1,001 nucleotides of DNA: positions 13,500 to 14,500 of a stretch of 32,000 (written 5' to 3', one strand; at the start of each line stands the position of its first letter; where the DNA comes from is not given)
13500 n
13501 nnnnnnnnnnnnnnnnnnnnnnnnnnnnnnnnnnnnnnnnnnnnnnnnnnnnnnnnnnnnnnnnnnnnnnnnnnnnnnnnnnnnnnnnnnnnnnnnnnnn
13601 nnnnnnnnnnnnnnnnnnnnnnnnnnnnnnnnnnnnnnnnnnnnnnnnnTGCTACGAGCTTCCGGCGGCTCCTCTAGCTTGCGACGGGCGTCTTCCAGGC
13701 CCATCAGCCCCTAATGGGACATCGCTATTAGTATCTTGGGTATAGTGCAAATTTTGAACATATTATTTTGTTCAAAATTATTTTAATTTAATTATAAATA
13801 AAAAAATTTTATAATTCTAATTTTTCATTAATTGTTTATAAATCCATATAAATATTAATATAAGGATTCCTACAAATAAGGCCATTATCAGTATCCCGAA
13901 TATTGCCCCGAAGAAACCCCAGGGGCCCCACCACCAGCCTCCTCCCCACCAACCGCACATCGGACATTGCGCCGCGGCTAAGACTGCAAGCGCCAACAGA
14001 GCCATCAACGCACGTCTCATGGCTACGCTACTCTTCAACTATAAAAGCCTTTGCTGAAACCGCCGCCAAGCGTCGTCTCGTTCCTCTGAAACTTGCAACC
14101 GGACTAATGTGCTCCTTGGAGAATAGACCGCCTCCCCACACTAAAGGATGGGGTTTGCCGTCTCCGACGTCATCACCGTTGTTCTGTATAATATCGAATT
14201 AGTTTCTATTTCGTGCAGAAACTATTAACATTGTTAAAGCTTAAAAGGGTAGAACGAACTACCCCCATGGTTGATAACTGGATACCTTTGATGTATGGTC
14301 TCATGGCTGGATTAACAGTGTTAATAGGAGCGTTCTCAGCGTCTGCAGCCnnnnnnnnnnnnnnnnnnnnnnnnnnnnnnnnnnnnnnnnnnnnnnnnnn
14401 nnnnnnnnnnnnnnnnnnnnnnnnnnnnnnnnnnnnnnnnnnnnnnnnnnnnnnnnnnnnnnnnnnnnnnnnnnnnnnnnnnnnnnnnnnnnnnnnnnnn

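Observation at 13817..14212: Secreted CPMC plus Trp/Gly-rich mini-protein divergent from a ZIP metal transporter, with an unexplained 145-bp non-AT spacer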

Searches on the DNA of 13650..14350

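Call 17: search_rna_families(source=window, start=13650, end=14350, threshold=evalue, max_evalue=10, show_alignments=3)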
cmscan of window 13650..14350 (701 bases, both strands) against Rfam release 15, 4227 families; matches with E-value up to 10: 2.
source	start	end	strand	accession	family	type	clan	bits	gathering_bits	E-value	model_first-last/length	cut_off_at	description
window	13917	14077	-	RF02165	PVT1_2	Gene; lncRNA;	-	19.4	47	0.93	1-172/172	no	Pvt1 oncogene conserved region 2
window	13680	13794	-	RF01504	Afu_254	Gene; sRNA;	-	18.2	60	2.1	1-158/158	no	A. fumigatus sRNA Afu_254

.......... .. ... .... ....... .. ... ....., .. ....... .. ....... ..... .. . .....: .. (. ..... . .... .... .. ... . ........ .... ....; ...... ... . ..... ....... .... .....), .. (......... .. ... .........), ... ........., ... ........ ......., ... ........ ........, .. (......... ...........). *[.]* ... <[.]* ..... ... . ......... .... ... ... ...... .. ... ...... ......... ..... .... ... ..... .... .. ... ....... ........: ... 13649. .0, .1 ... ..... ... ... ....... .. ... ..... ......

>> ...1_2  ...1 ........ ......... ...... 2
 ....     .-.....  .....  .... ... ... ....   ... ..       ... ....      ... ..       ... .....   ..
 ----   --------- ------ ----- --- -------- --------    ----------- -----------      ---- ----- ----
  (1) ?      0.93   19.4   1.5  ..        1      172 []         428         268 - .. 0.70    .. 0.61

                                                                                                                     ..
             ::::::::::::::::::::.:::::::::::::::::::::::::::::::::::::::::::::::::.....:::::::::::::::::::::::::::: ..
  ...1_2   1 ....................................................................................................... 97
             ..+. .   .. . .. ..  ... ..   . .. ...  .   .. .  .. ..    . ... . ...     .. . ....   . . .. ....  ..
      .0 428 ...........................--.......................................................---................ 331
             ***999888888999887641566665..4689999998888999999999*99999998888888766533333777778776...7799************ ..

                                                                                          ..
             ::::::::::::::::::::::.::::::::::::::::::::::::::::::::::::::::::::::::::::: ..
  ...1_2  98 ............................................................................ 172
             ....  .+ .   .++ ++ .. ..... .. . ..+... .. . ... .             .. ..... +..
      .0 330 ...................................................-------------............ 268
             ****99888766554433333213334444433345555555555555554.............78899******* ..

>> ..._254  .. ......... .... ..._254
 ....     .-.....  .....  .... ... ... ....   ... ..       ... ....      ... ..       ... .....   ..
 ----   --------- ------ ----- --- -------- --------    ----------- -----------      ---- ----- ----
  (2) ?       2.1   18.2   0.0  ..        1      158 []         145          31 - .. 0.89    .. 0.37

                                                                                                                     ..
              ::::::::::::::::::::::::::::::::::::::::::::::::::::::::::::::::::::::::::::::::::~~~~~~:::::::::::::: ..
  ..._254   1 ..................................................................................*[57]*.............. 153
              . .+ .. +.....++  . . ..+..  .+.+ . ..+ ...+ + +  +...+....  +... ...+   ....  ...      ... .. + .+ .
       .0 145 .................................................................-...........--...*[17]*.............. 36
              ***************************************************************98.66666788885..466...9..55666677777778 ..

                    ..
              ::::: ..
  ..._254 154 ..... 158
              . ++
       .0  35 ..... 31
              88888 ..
